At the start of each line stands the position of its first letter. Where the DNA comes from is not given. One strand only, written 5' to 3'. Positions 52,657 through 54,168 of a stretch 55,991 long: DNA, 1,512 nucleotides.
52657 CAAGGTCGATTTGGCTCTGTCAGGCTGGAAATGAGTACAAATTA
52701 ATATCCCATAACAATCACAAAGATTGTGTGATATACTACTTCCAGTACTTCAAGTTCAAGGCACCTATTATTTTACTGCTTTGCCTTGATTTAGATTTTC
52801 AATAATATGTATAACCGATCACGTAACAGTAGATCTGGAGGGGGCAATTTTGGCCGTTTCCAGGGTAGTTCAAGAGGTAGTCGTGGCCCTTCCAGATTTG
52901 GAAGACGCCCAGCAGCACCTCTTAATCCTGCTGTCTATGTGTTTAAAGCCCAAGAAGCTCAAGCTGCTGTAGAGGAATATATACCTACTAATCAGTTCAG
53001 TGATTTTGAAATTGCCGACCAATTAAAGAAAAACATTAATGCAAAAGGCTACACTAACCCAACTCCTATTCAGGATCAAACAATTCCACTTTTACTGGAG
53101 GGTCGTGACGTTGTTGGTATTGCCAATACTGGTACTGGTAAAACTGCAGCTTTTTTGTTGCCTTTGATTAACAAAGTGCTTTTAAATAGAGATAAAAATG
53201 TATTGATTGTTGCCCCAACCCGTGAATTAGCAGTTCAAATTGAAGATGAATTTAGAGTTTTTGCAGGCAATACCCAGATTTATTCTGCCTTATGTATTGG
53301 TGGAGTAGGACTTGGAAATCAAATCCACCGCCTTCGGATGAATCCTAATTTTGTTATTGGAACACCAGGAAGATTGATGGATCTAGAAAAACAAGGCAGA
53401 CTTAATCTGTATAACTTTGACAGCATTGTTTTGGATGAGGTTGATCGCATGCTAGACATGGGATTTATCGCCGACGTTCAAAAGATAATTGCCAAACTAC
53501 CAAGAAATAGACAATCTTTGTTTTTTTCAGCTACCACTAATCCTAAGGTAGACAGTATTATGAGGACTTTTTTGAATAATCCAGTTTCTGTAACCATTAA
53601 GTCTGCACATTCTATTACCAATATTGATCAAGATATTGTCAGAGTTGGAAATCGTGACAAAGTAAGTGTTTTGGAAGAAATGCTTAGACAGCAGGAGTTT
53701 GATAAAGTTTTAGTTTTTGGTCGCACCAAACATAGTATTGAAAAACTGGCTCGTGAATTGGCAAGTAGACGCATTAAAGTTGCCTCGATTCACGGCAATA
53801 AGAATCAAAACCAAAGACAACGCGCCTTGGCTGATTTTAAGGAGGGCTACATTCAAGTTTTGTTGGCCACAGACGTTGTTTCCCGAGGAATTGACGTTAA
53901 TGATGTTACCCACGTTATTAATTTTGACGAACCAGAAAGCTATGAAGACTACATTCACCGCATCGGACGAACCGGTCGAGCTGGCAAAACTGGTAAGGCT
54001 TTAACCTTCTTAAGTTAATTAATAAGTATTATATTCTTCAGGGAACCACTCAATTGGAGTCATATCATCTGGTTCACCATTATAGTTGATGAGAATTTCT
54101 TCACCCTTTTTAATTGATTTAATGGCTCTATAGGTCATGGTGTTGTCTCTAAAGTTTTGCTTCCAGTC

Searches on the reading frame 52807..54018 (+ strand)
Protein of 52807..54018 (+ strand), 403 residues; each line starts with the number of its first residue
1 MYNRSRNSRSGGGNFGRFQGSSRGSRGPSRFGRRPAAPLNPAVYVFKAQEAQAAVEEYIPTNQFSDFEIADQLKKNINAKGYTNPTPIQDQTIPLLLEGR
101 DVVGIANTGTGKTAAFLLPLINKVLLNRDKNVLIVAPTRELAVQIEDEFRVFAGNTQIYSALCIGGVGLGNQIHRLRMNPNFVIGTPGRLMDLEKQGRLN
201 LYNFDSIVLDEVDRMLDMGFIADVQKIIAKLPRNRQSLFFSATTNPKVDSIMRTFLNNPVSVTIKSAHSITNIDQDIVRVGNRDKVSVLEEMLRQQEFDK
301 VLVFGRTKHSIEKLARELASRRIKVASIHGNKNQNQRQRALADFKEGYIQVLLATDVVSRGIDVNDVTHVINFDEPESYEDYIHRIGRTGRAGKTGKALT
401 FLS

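Call 37: search_protein_families(library=pfam, max_evalue=0.0001, proteins=[window:52807-54018:+])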
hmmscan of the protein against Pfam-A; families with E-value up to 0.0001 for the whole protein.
window:52807-54018:+ (403 aa): 3 families
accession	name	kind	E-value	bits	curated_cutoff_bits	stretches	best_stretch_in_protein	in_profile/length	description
PF00270.35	DEAD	-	6.6e-46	156.5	26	1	86-249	1-165/167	DEAD/DEAH box helicase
PF00271.37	Helicase_C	-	1.9e-34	118.7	23.5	1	285-393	2-110/110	Helicase conserved C-terminal domain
PF04851.21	ResIII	-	5.5e-11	43.1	22.5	1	105-244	29-162/164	Type III restriction enzyme, res subunit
